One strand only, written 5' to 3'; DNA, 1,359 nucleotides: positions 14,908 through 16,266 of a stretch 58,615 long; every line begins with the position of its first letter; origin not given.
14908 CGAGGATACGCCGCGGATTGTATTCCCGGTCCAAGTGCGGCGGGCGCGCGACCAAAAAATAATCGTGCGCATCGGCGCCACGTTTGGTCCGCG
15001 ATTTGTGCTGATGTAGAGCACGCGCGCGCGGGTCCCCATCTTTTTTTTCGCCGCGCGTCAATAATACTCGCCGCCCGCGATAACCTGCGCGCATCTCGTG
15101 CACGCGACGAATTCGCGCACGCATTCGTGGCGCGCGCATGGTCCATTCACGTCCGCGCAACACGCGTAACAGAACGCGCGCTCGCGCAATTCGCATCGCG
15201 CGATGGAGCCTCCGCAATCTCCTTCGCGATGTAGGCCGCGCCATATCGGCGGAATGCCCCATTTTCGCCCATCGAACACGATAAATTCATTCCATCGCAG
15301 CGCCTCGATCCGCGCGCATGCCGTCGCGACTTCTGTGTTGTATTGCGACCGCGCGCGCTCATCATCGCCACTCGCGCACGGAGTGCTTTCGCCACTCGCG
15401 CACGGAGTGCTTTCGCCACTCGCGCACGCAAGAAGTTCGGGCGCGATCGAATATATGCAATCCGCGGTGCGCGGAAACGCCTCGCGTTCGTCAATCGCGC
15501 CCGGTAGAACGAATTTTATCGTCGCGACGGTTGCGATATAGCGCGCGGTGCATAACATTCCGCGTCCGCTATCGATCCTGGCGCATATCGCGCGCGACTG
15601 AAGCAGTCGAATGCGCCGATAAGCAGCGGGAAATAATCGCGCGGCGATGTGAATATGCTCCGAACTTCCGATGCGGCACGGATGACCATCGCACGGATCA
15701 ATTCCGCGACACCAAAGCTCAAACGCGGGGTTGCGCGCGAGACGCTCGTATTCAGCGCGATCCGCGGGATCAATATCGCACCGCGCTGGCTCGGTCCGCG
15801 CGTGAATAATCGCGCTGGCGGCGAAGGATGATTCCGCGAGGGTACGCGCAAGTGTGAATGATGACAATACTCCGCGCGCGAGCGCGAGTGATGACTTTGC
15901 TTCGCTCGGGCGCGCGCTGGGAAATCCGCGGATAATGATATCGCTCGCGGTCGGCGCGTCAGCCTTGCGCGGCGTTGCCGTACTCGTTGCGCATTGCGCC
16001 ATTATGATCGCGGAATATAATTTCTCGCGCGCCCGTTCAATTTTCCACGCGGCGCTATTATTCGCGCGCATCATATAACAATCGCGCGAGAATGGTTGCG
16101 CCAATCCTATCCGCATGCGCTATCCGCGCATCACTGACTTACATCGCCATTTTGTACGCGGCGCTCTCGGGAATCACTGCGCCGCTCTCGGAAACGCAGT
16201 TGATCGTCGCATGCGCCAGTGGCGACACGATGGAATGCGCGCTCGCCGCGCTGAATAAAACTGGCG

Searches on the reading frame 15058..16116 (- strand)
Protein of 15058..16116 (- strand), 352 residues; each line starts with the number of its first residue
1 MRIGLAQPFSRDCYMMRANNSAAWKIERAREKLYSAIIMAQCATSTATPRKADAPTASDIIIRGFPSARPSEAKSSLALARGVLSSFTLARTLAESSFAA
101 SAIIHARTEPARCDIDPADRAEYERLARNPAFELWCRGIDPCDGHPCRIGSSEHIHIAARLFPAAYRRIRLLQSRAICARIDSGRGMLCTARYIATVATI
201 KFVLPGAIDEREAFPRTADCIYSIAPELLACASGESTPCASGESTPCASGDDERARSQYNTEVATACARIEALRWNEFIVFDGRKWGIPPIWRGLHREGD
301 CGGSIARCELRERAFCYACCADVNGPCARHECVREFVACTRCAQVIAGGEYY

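Call 37: search_protein_representatives(protein=window:15058-16116:-)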
Query: 352 residues. Proteins with E-value up to 0.001 (for the whole library): 50; up to 1e-10: 2; up to 1e-30: 1. The best 50 are listed.
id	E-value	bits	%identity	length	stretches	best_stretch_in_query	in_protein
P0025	6.3e-215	729.5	100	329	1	16-352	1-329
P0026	2.8e-14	69.6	36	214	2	256-343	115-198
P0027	1.1e-10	57.7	39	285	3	257-342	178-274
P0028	2.0e-09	53.7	33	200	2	251-339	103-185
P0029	4.2e-09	52.6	30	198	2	259-343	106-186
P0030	6.2e-09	52.0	43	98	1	261-342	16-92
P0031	6.3e-09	52.0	38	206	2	257-326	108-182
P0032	7.5e-09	51.8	36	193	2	260-343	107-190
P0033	2.1e-08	50.3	38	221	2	266-314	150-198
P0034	6.7e-08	48.6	43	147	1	263-346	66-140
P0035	1.9e-07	47.1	37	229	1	256-343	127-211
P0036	2.3e-07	46.9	35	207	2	255-341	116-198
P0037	9.3e-07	44.9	33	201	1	247-343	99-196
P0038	1.1e-06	44.6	31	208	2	257-319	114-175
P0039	1.2e-06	44.5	35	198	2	247-343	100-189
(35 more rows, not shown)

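Call 39: search_protein_families(library=pfam, proteins=[window:15058-16116:-], max_evalue=0.01)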
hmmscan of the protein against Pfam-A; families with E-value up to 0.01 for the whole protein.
window:15058-16116:- (352 aa): 0 families

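Call 40: find_encoding_contigs(protein=P0025, flank=10000, max_places=6)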
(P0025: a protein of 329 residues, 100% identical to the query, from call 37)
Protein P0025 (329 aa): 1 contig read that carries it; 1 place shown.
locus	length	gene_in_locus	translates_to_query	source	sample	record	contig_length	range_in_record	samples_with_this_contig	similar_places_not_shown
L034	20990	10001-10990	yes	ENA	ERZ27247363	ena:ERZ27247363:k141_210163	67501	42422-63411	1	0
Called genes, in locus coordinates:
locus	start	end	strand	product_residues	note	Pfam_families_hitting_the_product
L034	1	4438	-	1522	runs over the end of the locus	PF00149:Metallophos (weak), PF02463:SMC_N (weak)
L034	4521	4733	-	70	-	-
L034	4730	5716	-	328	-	-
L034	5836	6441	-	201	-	PF03931:Skp1_POZ, PF01466:Skp1 (weak)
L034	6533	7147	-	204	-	PF00265:TK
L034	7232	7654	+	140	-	-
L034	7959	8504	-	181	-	-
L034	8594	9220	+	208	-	PF21448:DNMK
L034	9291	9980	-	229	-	-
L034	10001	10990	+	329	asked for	-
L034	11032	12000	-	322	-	-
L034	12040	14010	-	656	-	PF25668:ASFV_p49 (weak)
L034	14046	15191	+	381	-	PF02732:ERCC4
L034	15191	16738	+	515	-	PF19244:Poly_A_pol_cat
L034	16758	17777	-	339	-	-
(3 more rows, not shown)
